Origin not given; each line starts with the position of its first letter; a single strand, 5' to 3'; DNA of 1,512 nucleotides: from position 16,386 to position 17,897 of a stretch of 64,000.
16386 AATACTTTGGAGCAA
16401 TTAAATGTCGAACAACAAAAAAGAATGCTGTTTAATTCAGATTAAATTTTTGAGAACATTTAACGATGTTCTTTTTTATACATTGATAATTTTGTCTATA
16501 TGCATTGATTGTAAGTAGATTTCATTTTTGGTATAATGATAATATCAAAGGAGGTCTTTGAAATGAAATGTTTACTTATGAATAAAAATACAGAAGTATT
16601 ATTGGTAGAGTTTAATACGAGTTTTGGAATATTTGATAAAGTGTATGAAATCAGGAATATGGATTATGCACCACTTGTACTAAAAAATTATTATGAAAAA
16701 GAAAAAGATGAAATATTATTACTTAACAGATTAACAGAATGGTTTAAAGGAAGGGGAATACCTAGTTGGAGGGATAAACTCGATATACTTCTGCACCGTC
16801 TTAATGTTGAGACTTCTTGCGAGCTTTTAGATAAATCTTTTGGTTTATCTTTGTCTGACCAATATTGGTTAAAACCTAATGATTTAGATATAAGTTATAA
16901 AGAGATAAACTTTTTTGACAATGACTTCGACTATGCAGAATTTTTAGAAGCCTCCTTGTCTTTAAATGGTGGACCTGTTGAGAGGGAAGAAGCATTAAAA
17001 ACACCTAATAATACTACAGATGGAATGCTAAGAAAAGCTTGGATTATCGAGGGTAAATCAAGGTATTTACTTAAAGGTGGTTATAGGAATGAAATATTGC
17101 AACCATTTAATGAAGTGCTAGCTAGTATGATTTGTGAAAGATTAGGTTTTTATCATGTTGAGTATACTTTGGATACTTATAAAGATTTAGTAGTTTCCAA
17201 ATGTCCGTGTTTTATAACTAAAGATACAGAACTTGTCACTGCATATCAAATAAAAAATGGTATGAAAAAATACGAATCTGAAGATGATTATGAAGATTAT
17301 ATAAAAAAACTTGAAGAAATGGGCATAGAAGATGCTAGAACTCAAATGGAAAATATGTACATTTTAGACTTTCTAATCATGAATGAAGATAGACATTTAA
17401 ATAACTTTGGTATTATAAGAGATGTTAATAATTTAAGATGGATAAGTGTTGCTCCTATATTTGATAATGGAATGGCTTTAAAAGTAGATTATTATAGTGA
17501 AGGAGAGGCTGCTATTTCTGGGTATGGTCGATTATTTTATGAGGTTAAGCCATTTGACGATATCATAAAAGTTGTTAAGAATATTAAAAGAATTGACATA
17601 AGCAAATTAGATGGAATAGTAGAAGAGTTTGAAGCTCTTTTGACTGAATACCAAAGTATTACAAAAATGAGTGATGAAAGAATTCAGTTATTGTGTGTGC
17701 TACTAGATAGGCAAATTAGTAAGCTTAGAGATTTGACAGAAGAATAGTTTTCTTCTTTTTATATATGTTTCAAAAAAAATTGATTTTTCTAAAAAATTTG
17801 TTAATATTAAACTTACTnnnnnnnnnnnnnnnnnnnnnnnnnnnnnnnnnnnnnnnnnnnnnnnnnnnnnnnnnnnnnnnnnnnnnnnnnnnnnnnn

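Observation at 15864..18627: Three-gene cassette with two different kinase-fold proteins (HipA-like plus ePK/RIO-like) and an unknown partner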

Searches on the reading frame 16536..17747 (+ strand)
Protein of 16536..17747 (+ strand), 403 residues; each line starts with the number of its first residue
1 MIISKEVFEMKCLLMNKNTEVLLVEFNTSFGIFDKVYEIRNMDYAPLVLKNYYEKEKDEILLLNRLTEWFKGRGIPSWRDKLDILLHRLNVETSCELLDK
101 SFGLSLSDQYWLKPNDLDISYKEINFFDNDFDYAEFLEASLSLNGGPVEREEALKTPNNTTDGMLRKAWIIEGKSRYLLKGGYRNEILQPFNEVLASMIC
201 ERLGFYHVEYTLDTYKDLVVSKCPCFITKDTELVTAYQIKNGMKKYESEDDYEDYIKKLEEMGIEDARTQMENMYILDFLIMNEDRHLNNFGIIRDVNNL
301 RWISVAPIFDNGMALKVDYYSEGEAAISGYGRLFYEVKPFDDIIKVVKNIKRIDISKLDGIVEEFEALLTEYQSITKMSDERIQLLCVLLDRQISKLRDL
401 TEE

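Call 3: search_protein_families(library=pfam, proteins=[window:16536-17747:+], max_evalue=1)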
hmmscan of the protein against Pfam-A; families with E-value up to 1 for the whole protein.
window:16536-17747:+ (403 aa): 4 families
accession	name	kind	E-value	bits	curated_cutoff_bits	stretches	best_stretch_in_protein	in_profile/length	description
PF07804.18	HipA_C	-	1.2e-08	35.3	30.5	1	164-311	6-159/213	HipA-like C-terminal domain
PF06702.18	Fam20C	-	0.0011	19.1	26.8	1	237-288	59-109/218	Golgi casein kinase, C-terminal, Fam20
PF00454.33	PI3_PI4_kinase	-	0.0017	18.8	27.1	1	258-355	126-199/241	Phosphatidylinositol 3- and 4-kinase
PF14842.11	FliG_N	-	0.11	13.6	25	1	342-386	34-79/104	FliG N-terminal domain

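Call 4: search_protein_families(library=ncbifam, proteins=[window:16536-17747:+], max_evalue=1)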
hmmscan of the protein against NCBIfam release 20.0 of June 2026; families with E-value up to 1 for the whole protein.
window:16536-17747:+ (403 aa): 0 families

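Call 7: search_solved_structures(query=window:16536-17747:+, max_evalue=10, show_alignments=2)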
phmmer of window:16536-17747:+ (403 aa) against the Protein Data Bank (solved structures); distinct sequences matched with E-value up to 10: 6.
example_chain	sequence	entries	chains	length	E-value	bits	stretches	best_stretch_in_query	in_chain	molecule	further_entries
3akj_A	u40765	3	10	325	4.3e-10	42.2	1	191-315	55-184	CtkA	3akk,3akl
8ezr_B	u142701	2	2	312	0.00046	22.4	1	273-379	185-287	HipT(Lp)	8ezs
7vkb_A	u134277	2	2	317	0.00047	22.4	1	273-379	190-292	HipA_C domain-containing protein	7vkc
7wcf_A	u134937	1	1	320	0.0017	20.5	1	273-379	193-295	HipA_C domain-containing protein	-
8a82_B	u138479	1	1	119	0.16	14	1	25-100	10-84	OocQ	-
4kqa_A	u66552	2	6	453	0.27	13.3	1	236-298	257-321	Protein H03A11.1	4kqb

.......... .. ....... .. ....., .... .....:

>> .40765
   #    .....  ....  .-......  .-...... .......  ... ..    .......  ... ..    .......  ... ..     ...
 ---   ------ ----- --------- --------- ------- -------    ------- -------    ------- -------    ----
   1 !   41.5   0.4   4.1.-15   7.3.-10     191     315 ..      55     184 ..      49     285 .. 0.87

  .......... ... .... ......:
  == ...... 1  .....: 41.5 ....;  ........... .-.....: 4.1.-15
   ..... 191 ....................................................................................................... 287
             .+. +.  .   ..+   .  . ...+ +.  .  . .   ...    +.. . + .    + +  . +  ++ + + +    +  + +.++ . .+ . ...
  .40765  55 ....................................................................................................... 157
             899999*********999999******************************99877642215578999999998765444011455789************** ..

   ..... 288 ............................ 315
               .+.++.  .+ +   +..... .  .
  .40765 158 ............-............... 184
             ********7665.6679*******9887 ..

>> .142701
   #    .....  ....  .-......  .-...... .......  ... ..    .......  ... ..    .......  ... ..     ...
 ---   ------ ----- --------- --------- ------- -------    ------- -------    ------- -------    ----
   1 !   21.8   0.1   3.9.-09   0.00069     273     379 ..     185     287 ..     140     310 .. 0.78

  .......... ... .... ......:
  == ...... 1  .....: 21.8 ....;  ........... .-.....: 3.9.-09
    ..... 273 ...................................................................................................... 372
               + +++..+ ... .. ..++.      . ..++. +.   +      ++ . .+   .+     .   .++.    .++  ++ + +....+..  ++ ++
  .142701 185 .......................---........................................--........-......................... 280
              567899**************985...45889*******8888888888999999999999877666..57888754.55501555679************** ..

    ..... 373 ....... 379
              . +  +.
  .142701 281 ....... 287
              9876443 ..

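Call 10: find_homologous_proteins(query=window:16536-17747:+, max_evalue=0.001)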
Query window:16536-17747:+ (403 aa): 4677 proteins with E <= 0.001 among 8000 candidates; the best 120 are listed.
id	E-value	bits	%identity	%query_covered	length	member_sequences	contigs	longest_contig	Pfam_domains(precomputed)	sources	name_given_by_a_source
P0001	3.9e-210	716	78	98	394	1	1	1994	PF07804.19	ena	-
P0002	3.0e-209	713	79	98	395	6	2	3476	PF07804.19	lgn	-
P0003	6.1e-209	712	78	98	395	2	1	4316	PF07804.19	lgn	-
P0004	4.3e-208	709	79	98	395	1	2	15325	PF07804.19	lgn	-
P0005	7.4e-208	708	79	98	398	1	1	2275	PF07804.19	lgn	-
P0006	3.6e-207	706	78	98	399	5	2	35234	PF07804.19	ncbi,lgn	-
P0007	2.7e-205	700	78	98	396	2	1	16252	PF07804.19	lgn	-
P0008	6.1e-203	692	77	97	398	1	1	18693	PF07804.19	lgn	-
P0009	9.4e-203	691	75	98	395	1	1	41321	PF07804.19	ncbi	-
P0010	4.3e-202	689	77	97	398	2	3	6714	PF07804.19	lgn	-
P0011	5.3e-202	689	75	98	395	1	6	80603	PF07804.19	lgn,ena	-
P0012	4.0e-199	680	76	98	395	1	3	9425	PF07804.19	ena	-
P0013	5.8e-199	679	76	98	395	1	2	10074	PF07804.19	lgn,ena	-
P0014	6.8e-199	679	76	98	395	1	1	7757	PF07804.19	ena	-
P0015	6.9e-199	679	76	98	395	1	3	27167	PF07804.19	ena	-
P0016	7.2e-199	679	76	98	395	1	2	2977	PF07804.19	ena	-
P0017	1.0e-198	678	75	98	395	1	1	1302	PF07804.19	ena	-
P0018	1.2e-198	678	75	98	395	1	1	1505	PF07804.19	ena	-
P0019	1.3e-198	678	75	98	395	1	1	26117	PF07804.19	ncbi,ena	-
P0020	1.5e-198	678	76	98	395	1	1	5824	PF07804.19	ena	-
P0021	1.8e-198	677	76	98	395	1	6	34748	PF07804.19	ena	-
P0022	1.9e-198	677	75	98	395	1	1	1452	PF07804.19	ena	-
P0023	2.0e-198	677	76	98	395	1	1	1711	PF07804.19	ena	-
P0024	2.1e-198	677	76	98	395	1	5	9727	PF07804.19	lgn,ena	-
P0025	2.1e-198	677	76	98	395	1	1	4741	PF07804.19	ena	-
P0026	2.2e-198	677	76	98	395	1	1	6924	PF07804.19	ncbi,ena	-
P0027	2.2e-198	677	75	98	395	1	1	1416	PF07804.19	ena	-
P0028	2.4e-198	677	75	98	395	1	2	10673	PF07804.19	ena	-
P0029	2.8e-198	677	75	98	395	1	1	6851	PF07804.19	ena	-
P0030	3.1e-198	677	75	98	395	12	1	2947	PF07804.19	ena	-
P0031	3.1e-198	677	76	98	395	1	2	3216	PF07804.19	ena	-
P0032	3.4e-198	676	75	98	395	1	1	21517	PF07804.19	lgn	-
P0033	3.9e-198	676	75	98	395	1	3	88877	PF07804.19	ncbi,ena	-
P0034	4.7e-198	676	75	98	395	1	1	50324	PF07804.19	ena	-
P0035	5.1e-198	676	75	98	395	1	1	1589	PF07804.19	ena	-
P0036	5.3e-198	676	75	98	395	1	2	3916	PF07804.19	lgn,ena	-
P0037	5.6e-198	676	75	98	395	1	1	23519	PF07804.19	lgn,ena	-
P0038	5.9e-198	676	75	98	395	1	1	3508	PF07804.19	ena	-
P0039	6.3e-198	676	75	98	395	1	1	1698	PF07804.19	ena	-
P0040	6.5e-198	676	76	98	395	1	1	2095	PF07804.19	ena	-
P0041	7.3e-198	675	75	98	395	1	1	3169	PF07804.19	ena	-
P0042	7.5e-198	675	75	98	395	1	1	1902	PF07804.19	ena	-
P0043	7.7e-198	675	75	98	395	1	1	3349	PF07804.19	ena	-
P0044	7.8e-198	675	75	98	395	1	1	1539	PF07804.19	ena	-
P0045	8.2e-198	675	75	98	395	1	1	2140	PF07804.19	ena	-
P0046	8.5e-198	675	75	98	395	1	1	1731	PF07804.19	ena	-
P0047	9.0e-198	675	75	98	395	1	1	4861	PF07804.19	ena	-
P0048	1.1e-197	675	75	98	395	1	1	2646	PF07804.19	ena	-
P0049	1.2e-197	675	74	97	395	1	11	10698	PF07804.19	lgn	-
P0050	1.2e-197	675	75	98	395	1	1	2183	PF07804.19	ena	-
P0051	1.2e-197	675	75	98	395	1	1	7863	PF07804.19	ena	-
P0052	1.2e-197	675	75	98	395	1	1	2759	PF07804.19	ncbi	-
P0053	1.3e-197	675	75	98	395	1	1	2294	PF07804.19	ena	-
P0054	1.3e-197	675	75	98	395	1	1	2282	PF07804.19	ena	-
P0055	1.3e-197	675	72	100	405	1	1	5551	PF07804.19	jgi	-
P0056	1.6e-197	674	75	98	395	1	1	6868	PF07804.19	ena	-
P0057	1.8e-197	674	75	98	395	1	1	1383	PF07804.19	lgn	-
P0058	1.8e-197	674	75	98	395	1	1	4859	PF07804.19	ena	-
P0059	2.5e-197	674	75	98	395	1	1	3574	PF07804.19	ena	-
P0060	2.5e-197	674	75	98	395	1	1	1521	PF07804.19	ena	-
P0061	2.7e-197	674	75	98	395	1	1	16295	PF07804.19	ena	-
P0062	3.3e-197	673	74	98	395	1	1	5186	PF07804.19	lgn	-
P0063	3.4e-197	673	75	98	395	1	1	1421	PF07804.19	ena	-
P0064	3.4e-197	673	75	98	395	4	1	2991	PF07804.19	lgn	-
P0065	4.3e-197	673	74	98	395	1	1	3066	PF07804.19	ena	-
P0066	4.6e-197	673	75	98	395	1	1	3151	PF07804.19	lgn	-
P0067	6.9e-197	672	74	98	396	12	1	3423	PF07804.19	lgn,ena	-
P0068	7.8e-197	672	75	98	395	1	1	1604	PF07804.19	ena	-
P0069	8.1e-197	672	75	98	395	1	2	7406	PF07804.19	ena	-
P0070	9.6e-197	672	76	96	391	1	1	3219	PF07804.19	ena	-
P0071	1.3e-196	671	75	98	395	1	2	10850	PF07804.19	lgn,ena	-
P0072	1.4e-196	671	75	98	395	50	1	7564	PF07804.19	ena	-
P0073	2.9e-196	670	74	97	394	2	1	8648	PF07804.19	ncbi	-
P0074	2.9e-196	670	75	98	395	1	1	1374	PF07804.19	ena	-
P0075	3.4e-196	670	75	98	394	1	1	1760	PF07804.19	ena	-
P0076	5.6e-196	669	73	98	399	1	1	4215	PF07804.19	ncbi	-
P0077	6.3e-196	669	74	98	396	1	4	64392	PF07804.19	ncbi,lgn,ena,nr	ncbi:MAG: hypothetical protein J6D28_06040 [Bacilli bacterium]|nr:hypothetical protein [Bacilli bact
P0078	1.3e-195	668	74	98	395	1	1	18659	PF07804.19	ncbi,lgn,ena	-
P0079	2.4e-195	667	74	98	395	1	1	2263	PF07804.19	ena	-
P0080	3.1e-195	667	75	97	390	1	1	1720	PF07804.19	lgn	-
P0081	4.4e-195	666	75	97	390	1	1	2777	PF07804.19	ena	-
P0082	4.9e-195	666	75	97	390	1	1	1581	PF07804.19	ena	-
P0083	5.9e-195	666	75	97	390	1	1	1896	PF07804.19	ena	-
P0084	6.6e-195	666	76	97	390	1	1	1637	PF07804.19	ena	-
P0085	8.5e-195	665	75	97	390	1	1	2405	PF07804.19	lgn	-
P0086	9.9e-195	665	73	98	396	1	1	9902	PF07804.19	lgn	-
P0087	1.4e-194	665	75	97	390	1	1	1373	PF07804.19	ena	-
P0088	3.6e-194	663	73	98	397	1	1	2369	PF07804.19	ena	-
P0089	4.3e-194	663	73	98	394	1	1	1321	PF07804.19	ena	-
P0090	4.7e-194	663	73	98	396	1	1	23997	PF07804.19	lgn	-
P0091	5.4e-194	663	73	97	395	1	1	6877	PF07804.19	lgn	-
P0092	6.5e-194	662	75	97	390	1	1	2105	PF07804.19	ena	-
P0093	1.1e-193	662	73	97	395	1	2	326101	PF07804.19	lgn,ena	-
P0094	2.1e-193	661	73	98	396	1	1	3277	PF07804.19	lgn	-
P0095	3.0e-193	660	73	98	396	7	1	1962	PF07804.19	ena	-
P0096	7.5e-193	659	75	97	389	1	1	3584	PF07804.19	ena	-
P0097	7.7e-193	659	73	98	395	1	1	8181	PF07804.19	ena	-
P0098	1.2e-192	658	72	98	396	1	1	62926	PF07804.19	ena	-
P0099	1.9e-192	658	73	98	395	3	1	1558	PF07804.19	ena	-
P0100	3.0e-192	657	72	98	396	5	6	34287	PF07804.19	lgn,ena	-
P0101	9.6e-192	655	72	98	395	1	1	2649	PF07804.19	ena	-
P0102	1.0e-191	655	74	98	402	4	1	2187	PF07804.19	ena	-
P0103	1.3e-191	655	72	98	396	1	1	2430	PF07804.19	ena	-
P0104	1.7e-191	654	73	98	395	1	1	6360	PF07804.19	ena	-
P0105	1.7e-191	654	74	98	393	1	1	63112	PF07804.19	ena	-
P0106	1.9e-190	651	71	98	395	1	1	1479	PF07804.19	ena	-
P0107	2.9e-190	650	74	95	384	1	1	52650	PF07804.19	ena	-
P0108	3.2e-190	650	72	97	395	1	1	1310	PF07804.19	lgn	-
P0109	8.4e-190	649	72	97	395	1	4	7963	PF07804.19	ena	-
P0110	8.6e-190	649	72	98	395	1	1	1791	PF07804.19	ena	-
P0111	9.5e-190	649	72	97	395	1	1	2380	PF07804.19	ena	-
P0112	9.9e-190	649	73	98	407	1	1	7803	PF07804.19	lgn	-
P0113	1.2e-189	648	74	95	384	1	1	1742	PF07804.19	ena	-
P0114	1.3e-189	648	72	98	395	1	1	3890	PF07804.19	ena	-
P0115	1.9e-189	648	72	97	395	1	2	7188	PF07804.19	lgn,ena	-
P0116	4.4e-189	646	71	98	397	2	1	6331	PF07804.19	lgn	-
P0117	4.6e-189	646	71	97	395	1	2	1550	PF07804.19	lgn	-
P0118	5.0e-189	646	71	98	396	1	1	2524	PF07804.19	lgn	-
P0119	1.3e-188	645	71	97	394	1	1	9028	PF07804.19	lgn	-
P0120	1.6e-188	645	71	98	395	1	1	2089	PF07804.19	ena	-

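Call 11: find_encoding_contigs(protein=P0093, flank=8000, max_places=2)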
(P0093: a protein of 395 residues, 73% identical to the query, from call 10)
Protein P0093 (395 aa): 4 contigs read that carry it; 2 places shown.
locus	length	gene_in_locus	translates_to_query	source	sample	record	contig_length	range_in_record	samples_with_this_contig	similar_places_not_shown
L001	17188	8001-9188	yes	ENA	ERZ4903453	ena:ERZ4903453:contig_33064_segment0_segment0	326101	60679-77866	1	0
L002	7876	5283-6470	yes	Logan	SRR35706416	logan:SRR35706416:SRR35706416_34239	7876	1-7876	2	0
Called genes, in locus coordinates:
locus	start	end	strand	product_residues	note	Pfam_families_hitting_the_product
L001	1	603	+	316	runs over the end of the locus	PF03816:LytR_cpsA_psr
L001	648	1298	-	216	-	PF12686:DUF3800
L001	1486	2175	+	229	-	PF04607:RelA_SpoT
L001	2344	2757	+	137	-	PF04138:GtrA_DPMS_TM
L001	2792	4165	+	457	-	-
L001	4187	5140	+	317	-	PF00535:Glycos_transf_2, PF10111:Glyco_tranf_2_2, PF13641:Glyco_tranf_2_3 (weak)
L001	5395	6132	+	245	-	PF02397:Bac_transf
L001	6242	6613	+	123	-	PF13811:DUF4186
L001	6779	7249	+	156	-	-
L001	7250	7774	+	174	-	PF02661:Fic, PF21247:Fic-like_C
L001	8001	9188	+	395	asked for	PF07804:HipA_C (weak)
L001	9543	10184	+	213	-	-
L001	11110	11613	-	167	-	-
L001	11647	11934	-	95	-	-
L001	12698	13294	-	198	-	-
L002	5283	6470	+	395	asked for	PF07804:HipA_C (weak)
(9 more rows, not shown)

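Call 12: find_encoding_contigs(protein=P0077, flank=8000, max_places=2)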
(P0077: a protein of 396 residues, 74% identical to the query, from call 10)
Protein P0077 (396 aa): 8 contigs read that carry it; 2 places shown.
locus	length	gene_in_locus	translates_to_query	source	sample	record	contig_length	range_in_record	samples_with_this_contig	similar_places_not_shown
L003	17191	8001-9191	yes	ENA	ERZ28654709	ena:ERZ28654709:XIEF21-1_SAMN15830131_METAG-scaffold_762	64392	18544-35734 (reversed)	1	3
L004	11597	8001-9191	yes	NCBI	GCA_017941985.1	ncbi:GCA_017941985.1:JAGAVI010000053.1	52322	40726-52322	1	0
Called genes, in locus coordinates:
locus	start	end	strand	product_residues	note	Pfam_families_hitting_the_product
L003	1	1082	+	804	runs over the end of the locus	PF01055:Glyco_hydro_31_2nd, PF21365:Glyco_hydro_31_3rd, PF17137:DUF5110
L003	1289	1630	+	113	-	-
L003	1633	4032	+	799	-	PF00133:tRNA-synt_1, PF00750:tRNA-synt_1d (faint), PF01406:tRNA-synt_1e (faint), PF09334:tRNA-synt_1g, PF13603:tRNA-synt_1_2, PF00133:tRNA-synt_1, PF09334:tRNA-synt_1g (weak), PF08264:Anticodon_1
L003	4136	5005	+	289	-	-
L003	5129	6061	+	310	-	PF03717:PBP_dimer, PF00905:Transpeptidase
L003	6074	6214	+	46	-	-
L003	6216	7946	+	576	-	PF00239:Resolvase, PF07508:Recombinase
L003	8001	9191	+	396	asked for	PF07804:HipA_C (weak)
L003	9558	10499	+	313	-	PF18899:DUF5655 (faint)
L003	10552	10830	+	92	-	-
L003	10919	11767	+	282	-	PF02086:MethyltransfD12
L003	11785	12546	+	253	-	PF02384:N6_Mtase (faint), PF01555:N6_N4_Mtase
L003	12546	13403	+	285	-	PF04556:DpnII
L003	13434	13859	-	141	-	PF01047:MarR (faint), PF08279:HTH_11 (faint), PF12844:HTH_19, PF13412:HTH_24 (faint), PF01381:HTH_3, PF12844:HTH_19, PF13560:HTH_31, PF01381:HTH_3, +2 more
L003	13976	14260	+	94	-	-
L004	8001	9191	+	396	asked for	PF07804:HipA_C (weak)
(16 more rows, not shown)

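Call 14: find_encoding_contigs(protein=P0006, flank=6000, max_places=2)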
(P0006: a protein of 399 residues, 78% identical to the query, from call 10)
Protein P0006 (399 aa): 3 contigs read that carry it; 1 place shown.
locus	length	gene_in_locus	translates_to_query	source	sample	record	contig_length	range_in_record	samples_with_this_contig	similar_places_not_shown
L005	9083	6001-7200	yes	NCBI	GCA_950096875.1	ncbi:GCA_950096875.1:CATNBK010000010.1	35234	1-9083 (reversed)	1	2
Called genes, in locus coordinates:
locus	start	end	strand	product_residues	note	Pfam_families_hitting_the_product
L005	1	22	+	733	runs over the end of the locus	PF01138:RNase_PH, PF03725:RNase_PH_C, PF03726:PNPase, PF01138:RNase_PH, PF03725:RNase_PH_C (weak), PF00575:S1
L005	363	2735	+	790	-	PF08696:Dna2 (faint), PF12705:PDDEXK_1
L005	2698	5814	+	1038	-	PF00270:DEAD (faint), PF00580:UvrD-helicase, PF13245:AAA_19, PF00580:UvrD-helicase, PF13361:UvrD_C, PF13538:UvrD_C_2 (faint)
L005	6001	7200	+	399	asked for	PF07804:HipA_C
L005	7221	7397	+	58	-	-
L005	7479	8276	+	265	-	PF00106:adh_short, PF08659:KR, PF13561:adh_short_C2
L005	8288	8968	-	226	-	PF01205:Impact_N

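Call 15: find_encoding_contigs(protein=P0011, flank=6000, max_places=3)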
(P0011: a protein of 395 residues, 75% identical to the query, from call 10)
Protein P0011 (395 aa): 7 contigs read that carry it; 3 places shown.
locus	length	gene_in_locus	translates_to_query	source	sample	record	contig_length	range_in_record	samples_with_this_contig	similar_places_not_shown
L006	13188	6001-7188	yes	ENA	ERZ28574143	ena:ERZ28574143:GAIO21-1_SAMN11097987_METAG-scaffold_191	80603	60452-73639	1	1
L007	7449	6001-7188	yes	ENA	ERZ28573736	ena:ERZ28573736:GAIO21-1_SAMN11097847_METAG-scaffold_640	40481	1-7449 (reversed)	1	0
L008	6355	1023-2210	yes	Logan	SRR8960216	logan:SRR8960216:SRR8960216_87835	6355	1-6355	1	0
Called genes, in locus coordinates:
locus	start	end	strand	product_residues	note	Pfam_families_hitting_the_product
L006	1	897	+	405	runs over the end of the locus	-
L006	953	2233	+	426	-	PF04932:Wzy_C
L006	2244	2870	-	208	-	-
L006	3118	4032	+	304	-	PF03717:PBP_dimer, PF00905:Transpeptidase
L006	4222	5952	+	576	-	PF00239:Resolvase, PF07508:Recombinase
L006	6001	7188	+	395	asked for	PF07804:HipA_C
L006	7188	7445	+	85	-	PF00905:Transpeptidase (weak)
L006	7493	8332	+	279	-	PF18899:DUF5655 (faint)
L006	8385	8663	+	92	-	-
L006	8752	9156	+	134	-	PF02086:MethyltransfD12 (weak)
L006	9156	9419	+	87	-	-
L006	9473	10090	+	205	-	PF12389:Peptidase_M73 (weak)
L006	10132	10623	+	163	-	PF10502:Peptidase_S26 (faint)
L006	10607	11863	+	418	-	PF09479:Flg_new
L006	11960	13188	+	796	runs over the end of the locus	PF12846:AAA_10 (faint), PF19044:P-loop_TraG, PF01935:DUF87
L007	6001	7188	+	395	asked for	PF07804:HipA_C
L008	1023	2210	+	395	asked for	PF07804:HipA_C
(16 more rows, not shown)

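Call 16: find_encoding_contigs(protein=P0009, flank=6000, max_places=2)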
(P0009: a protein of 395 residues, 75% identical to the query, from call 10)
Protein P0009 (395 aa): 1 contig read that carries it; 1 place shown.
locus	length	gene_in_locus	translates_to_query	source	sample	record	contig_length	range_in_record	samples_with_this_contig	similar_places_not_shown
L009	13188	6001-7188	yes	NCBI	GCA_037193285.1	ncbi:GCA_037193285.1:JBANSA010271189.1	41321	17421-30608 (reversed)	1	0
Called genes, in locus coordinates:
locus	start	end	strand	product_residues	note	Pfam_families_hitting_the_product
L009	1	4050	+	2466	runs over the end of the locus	PF09479:Flg_new, PF18998:Flg_new_2 (weak), PF09479:Flg_new, PF18998:Flg_new_2, PF09479:Flg_new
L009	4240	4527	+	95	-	PF04221:RelB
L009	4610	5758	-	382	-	PF13793:Pribosyltran_N, PF00156:Pribosyltran, PF14572:Pribosyl_synth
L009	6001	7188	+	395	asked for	PF07804:HipA_C (weak)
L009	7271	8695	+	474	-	-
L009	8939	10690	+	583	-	PF03717:PBP_dimer, PF00905:Transpeptidase, PF03793:PASTA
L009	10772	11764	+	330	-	PF10555:MraY_sig1 (weak), PF00953:Glycos_transf_4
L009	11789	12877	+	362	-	PF01098:FTSW_RODA_SPOVE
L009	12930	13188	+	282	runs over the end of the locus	PF10543:ORF6N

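Call 34: search_protein_families(library=padloc, proteins=[window:16563-17747:+], max_evalue=1)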
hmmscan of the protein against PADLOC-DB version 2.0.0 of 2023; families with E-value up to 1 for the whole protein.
window:16563-17747:+ (394 aa): 8 families
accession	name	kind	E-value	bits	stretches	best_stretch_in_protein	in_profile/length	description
PDLC04340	PDC-M03A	-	1.3e-17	62.2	1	150-314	15-179/280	-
PDLC04344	PDC-M03A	-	1.7e-13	48.7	2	154-244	22-113/305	-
PDLC04339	PDC-M03A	-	9.2e-10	36.3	1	154-306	19-178/293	-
PDLC04345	PDC-M03A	-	2.2e-07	28.4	1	248-308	134-195/302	-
PDLC04342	PDC-M03A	-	1.1e-06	26.5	1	260-309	149-197/299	-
PDLC04341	PDC-M03A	-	1.3e-05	22.8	1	257-306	144-193/294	-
PDLC04337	PDC-M03A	-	0.0059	14.2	1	265-306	93-133/250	-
PDLC04338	PDC-M03A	-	0.02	11.9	1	262-306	259-301/428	-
